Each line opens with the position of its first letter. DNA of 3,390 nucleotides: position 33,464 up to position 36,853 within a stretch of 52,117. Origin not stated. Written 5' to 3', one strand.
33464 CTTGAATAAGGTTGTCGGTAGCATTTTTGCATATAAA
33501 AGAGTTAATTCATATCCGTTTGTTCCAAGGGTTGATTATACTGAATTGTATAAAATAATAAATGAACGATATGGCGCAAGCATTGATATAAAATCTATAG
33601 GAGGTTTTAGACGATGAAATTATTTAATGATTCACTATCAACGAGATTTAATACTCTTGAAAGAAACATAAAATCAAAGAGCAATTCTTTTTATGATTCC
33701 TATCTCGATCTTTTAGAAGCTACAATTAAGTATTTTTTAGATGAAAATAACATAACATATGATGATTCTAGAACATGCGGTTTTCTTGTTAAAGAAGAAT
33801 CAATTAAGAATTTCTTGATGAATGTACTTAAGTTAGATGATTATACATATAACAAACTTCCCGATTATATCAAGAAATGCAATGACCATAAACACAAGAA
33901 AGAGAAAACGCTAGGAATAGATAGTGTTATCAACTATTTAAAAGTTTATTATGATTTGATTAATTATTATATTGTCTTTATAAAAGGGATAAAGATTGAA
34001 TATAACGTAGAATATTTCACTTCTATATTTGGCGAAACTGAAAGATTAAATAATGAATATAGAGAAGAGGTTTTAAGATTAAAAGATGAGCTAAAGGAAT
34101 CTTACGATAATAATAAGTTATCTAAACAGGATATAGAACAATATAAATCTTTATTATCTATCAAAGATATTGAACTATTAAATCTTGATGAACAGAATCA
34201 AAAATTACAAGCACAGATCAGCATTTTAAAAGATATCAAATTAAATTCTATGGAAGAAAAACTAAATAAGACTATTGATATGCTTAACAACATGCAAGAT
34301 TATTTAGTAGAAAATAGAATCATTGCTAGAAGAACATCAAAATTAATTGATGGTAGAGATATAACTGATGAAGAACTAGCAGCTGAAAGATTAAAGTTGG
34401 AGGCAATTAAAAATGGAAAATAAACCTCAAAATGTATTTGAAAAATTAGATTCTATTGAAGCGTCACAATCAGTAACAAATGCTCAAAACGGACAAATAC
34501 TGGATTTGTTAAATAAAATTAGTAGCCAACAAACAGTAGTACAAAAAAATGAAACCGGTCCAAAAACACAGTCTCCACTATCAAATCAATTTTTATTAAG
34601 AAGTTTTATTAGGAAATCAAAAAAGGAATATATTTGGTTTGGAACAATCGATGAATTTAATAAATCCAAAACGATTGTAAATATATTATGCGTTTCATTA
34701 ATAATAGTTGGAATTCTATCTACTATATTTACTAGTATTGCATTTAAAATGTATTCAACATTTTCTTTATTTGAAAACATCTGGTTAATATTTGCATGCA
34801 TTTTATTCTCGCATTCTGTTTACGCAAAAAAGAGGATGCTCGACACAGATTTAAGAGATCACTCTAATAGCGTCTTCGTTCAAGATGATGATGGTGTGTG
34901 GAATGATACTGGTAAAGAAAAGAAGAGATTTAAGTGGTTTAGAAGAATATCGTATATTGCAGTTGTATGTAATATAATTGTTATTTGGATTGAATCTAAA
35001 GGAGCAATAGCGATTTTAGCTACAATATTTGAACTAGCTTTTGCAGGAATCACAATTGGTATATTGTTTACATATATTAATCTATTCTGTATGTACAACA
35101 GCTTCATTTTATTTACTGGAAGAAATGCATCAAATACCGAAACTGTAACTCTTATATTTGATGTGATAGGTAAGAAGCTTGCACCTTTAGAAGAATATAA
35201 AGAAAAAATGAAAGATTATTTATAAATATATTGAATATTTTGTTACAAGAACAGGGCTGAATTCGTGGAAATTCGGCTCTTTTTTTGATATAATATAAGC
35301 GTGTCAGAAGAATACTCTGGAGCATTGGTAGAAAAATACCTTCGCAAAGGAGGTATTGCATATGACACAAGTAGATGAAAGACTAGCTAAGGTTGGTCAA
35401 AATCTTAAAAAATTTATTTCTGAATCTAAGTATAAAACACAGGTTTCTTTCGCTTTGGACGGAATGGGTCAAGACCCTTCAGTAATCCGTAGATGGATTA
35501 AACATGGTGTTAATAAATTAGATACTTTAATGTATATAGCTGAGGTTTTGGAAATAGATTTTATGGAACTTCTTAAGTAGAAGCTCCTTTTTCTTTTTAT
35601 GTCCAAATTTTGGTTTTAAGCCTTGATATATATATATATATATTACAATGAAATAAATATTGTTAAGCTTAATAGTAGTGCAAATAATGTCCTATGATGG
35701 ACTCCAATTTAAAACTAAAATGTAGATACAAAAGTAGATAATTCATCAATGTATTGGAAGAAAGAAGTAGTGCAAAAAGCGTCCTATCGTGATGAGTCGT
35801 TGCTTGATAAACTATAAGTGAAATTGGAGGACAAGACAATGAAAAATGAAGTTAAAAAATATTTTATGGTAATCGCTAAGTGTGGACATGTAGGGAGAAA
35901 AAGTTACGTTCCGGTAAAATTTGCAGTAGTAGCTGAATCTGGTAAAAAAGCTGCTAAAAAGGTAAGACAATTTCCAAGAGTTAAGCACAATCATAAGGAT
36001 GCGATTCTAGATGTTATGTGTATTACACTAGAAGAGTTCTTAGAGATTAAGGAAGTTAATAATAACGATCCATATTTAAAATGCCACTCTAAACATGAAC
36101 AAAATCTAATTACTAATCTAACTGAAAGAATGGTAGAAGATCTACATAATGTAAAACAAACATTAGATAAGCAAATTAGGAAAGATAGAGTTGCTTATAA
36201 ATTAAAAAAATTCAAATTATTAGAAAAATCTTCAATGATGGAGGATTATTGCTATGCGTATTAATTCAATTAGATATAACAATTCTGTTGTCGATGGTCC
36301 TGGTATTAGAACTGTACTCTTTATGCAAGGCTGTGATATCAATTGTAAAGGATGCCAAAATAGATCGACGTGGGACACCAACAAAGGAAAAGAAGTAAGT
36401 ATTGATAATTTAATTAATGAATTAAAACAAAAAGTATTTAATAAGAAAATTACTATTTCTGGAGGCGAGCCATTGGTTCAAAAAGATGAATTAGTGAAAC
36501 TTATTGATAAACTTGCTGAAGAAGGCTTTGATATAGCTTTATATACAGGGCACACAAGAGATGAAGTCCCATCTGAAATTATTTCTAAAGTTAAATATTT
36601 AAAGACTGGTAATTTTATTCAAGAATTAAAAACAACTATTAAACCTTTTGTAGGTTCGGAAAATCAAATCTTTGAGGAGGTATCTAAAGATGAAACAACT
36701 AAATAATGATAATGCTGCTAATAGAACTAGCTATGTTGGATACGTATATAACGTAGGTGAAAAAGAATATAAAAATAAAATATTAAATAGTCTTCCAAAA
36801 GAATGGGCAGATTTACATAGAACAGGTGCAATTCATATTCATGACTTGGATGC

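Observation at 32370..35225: Self-contained three-gene operon: DUF4238 protein + coiled-coil protein + multi-TM protein (candidate undescribed defence/abortive-infection-like system)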

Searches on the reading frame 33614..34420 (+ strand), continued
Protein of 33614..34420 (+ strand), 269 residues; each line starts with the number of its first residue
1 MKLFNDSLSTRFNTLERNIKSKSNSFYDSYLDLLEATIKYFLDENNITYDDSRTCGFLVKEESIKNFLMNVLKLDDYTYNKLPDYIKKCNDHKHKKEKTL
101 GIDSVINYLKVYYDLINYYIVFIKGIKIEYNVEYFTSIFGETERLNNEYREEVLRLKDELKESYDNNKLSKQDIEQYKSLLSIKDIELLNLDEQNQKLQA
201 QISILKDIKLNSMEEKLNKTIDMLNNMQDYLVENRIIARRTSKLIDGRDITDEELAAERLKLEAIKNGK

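Call 81: search_dna_similar(query=L005:6597-7865:+, collection=phages, mode=protein, max_evalue=0.001, max_rows=15)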
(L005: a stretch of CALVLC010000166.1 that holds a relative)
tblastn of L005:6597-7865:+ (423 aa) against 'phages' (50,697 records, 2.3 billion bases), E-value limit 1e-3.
Records with a match: 1; places in all: 1; records where one place covers at least 80% of the query: 1.
Best place of each record, by identity: <60% 1.
By first word of the organism name: phage 1.
By host as written in the record: - 1.
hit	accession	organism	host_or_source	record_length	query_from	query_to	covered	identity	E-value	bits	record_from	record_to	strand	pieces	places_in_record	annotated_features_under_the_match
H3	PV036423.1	phage NatCom_17901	human feces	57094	5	349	82%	33.4%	6e-42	164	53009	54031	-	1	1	hypothetical protein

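Call 83: search_protein_families(library=padloc, proteins=[P0422, P0393, L005:6597-7865:+, L011:7800-8489:+, L146:3061-4296:+, L035:4815-6713:+, L059:5833-6963:+, L146:4312-4986:+], max_evalue=0.01)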
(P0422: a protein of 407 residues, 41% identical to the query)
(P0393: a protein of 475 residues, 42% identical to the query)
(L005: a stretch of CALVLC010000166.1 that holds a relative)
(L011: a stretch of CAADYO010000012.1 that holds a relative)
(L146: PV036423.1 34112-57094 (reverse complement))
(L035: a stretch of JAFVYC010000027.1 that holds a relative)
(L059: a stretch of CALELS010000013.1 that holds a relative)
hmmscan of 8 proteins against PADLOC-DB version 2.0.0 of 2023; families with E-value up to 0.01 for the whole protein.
P0422 (407 aa): 0 families

P0393 (475 aa): 0 families

L005:6597-7865:+ (423 aa): 0 families

L011:7800-8489:+ (230 aa): 0 families

L146:3061-4296:+ (412 aa): 0 families

L035:4815-6713:+ (633 aa): 0 families

L059:5833-6963:+ (377 aa): 0 families

L146:4312-4986:+ (225 aa): 0 families

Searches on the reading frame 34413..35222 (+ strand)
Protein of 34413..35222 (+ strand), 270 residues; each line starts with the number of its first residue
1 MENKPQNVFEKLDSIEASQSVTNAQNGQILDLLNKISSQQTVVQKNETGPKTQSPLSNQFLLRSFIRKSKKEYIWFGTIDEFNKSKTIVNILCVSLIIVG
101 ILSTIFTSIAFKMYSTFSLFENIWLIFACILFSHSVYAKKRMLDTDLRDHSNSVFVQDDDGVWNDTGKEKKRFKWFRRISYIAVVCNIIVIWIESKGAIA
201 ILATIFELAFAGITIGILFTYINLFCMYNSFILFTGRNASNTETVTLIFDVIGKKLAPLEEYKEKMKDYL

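Call 4: search_protein_families(library=pfam, proteins=[window:34413-35222:+], max_evalue=1)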
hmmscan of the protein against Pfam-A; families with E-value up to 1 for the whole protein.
window:34413-35222:+ (270 aa): 2 families
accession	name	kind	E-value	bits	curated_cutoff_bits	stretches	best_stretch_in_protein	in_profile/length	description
PF11166.13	DUF2951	-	0.0094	16.6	26.7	1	78-112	56-90/98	Protein of unknown function (DUF2951)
PF05656.20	DUF805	-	0.24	12.3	25.7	1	67-148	7-76/111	Protein of unknown function (DUF805)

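Call 5: search_protein_families(library=padloc, proteins=[window:34413-35222:+], max_evalue=1)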
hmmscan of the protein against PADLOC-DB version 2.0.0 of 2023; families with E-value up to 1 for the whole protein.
window:34413-35222:+ (270 aa): 1 family
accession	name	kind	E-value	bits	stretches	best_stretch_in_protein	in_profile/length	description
PDLC00696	Effector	-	0.052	11.2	1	85-152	41-100/189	2TM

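Call 6: search_protein_families(library=ncbifam, proteins=[window:34413-35222:+], max_evalue=1)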
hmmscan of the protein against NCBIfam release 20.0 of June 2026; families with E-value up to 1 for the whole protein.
window:34413-35222:+ (270 aa): 0 families

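Call 7: search_protein_families(library=phrogs, proteins=[window:34413-35222:+], max_evalue=1)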
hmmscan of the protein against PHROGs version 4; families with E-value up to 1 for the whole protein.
window:34413-35222:+ (270 aa): 2 families
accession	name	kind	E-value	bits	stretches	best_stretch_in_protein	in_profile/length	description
phrog_276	-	unknown function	0.11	13.6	0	79-117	58-96/99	-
phrog_23539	-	unknown function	0.17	13.3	1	1-38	26-65/90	-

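Call 17: find_homologous_proteins(query=window:34413-35222:+, max_evalue=0.001)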
Query window:34413-35222:+ (270 aa): 118 proteins with E <= 0.001 among 603 candidates.
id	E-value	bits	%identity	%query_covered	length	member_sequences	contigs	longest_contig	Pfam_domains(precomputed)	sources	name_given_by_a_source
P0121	6.2e-173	591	100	100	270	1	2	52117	-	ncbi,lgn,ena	-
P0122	1.1e-137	475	78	100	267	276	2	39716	-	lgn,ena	-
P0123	4.5e-136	470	79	100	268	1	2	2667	-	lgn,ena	-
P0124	5.4e-136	470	79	100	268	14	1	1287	-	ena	-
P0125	1.2e-135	469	78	100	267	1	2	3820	-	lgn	-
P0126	5.5e-135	467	79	100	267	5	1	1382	-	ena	-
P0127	1.4e-134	465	77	100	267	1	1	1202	-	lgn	-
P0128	1.6e-134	465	79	100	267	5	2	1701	-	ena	-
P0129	5.4e-133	460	78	96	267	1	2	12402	-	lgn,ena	-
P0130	3.0e-132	458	75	100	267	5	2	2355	-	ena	-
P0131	5.2e-132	457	75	100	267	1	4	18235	-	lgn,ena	-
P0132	3.0e-131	454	76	100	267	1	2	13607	-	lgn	-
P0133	4.4e-131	454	78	96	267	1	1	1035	-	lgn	-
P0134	5.5e-130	450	76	100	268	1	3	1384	-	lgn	-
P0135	5.8e-130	450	76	100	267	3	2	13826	-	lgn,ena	-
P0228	1.9e-39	154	39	95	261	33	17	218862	-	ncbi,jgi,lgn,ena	jgi:hypothetical protein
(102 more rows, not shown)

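Call 20: find_encoding_contigs(protein=P0228, flank=8000, max_places=4)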
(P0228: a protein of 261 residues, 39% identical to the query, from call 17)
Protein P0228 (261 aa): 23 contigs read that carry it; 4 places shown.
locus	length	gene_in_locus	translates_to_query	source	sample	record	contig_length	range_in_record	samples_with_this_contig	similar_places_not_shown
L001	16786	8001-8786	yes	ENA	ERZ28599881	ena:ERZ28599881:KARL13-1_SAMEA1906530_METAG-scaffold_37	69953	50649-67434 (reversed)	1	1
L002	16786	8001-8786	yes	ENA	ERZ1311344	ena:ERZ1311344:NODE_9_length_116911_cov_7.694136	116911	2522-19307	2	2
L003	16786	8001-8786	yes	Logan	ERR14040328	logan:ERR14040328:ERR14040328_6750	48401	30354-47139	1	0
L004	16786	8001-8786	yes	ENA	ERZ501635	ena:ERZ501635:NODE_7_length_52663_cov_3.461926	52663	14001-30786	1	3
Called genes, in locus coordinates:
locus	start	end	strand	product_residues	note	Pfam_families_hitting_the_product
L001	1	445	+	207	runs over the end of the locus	-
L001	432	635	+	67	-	-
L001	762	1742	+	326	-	PF02661:Fic, PF21247:Fic-like_C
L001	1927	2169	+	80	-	-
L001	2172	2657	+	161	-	-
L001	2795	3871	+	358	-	PF01497:Peripla_BP_2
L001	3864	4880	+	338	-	PF01032:FecCD, PF00950:ABC-3 (weak)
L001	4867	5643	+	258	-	PF13175:AAA_15 (faint), PF00005:ABC_tran, PF02463:SMC_N, PF13166:AAA_13 (faint), PF13304:AAA_21 (weak)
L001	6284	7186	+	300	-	PF01381:HTH_3, PF13443:HTH_26 (weak), PF02661:Fic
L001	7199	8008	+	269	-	-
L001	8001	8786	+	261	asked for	-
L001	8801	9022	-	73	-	PF01381:HTH_3 (weak)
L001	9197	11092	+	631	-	-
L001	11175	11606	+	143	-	-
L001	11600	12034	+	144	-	PF13353:Fer4_12, PF04055:Radical_SAM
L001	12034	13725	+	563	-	PF13597:NRDD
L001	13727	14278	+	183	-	PF00149:Metallophos, PF12850:Metallophos_2 (weak)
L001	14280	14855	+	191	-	PF01712:dNK, PF02224:Cytidylate_kin (faint), PF13189:Cytidylate_kin2 (faint), PF13238:AAA_18, PF13521:AAA_28 (weak), PF13671:AAA_33 (weak), PF13207:AAA_17 (faint), PF02223:Thymidylate_kin (weak)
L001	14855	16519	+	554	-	PF13306:LRR_5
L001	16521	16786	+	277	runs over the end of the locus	PF01555:N6_N4_Mtase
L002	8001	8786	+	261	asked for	-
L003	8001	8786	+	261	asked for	-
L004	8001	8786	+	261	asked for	-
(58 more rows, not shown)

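Call 52: search_protein_families(library=padloc, proteins=[L001:6284-7183:+], max_evalue=0.001)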
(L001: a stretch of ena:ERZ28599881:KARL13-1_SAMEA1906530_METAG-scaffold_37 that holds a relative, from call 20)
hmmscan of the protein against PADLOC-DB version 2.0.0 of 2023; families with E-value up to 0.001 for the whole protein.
L001:6284-7183:+ (300 aa): 10 families
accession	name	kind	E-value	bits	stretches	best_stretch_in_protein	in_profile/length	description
PDLC04836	PDC-S04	-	7.6e-100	331.1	1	66-298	4-239/244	-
PDLC04837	PDC-S04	-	5.2e-61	203.9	1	67-277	7-213/234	-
PDLC04840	PDC-S04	-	8.6e-27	92.3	1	86-271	10-199/227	-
PDLC03963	SoFic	-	1.1e-22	79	1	93-272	62-244/361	-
PDLC04839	PDC-S04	-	1.8e-09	35.6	1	174-254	79-167/205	-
PDLC04775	PDC-M69A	-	7.1e-07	27.7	1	7-83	11-85/113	-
PDLC04966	PDC-S24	-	9.9e-06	22.7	1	190-242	278-332/497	-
PDLC04842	PDC-S04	-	0.00021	19.1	1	202-248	86-131/202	-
PDLC03949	RmrA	-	0.00044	17.2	1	4-65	3-65/363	-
PDLC04838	PDC-S04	-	0.00056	17.8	1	206-249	122-164/209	-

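Call 86: find_encoding_contigs(protein=P0121, flank=1000, max_places=3)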
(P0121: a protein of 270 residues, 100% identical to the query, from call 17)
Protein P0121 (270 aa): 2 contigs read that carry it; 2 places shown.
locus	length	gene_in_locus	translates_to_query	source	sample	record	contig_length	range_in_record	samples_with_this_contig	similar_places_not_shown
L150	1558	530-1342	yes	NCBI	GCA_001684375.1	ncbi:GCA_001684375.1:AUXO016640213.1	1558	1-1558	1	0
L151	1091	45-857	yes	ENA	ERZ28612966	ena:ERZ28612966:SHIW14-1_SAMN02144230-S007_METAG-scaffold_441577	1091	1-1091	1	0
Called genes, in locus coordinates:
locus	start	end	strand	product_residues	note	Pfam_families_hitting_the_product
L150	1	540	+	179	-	?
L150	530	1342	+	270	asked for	-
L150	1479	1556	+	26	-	?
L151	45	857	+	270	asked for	-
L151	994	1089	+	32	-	?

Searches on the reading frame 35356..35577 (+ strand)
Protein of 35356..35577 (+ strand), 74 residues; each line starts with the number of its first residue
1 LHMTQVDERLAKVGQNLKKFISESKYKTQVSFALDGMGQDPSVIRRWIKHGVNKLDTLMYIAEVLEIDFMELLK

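Call 14: search_protein_families(library=pfam, proteins=[window:35356-35577:+], max_evalue=0.01)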
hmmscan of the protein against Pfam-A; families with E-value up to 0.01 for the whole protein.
window:35356-35577:+ (74 aa): 0 families

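Call 83: search_protein_families(library=padloc, proteins=[window:35356-35577:+], max_evalue=0.01)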
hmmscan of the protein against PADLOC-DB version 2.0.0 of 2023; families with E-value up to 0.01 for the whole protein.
window:35356-35577:+ (74 aa): 2 families
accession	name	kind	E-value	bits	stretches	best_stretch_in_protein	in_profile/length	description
PDLC04775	PDC-M69A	-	0.0056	15.2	1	10-73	5-67/113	-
PDLC04760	PDC-M64C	-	0.0077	14.6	1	16-71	30-84/93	-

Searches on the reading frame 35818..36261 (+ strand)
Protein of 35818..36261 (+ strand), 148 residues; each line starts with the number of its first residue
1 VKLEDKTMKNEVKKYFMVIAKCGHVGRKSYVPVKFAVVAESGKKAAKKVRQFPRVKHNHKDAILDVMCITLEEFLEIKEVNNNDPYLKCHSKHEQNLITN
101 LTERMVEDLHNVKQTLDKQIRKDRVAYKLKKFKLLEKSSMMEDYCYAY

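Call 14: search_protein_families(library=pfam, proteins=[window:35818-36261:+], max_evalue=0.01)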
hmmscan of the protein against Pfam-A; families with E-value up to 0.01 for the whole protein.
window:35818-36261:+ (148 aa): 0 families

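Call 80: search_dna_similar(query=window:35818-36261:+, collection=phages, mode=protein, max_evalue=0.001, max_rows=25)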
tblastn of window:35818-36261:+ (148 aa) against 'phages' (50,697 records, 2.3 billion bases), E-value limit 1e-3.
Records with a match: 1; places in all: 1; records where one place covers at least 80% of the query: 0.
Best place of each record, by identity: <60% 1.
By first word of the organism name: phage 1.
By host as written in the record: - 1.
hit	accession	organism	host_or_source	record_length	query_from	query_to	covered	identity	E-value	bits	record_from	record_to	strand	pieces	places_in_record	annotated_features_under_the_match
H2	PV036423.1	phage NatCom_17901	human feces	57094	14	108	64%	49.5%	8e-24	101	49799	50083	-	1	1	hypothetical protein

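Call 83: search_protein_families(library=padloc, proteins=[window:35818-36261:+], max_evalue=0.01)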
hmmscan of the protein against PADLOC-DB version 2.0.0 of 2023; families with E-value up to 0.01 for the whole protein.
window:35818-36261:+ (148 aa): 0 families

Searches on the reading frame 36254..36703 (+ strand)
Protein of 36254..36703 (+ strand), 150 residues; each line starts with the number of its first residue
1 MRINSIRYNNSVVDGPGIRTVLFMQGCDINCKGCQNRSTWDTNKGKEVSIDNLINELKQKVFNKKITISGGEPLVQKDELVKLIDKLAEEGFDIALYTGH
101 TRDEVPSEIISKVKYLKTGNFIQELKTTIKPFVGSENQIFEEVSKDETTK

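Call 14: search_protein_families(library=pfam, proteins=[window:36254-36703:+], max_evalue=0.01)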
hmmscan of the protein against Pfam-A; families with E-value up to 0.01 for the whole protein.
window:36254-36703:+ (150 aa): 2 families
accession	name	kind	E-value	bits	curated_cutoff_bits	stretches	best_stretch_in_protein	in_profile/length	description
PF13353.11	Fer4_12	-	1.3e-29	103.7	22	1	13-139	1-135/137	4Fe-4S single cluster domain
PF04055.27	Radical_SAM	-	9.3e-13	49.1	29.5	1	22-110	2-94/166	Radical SAM superfamily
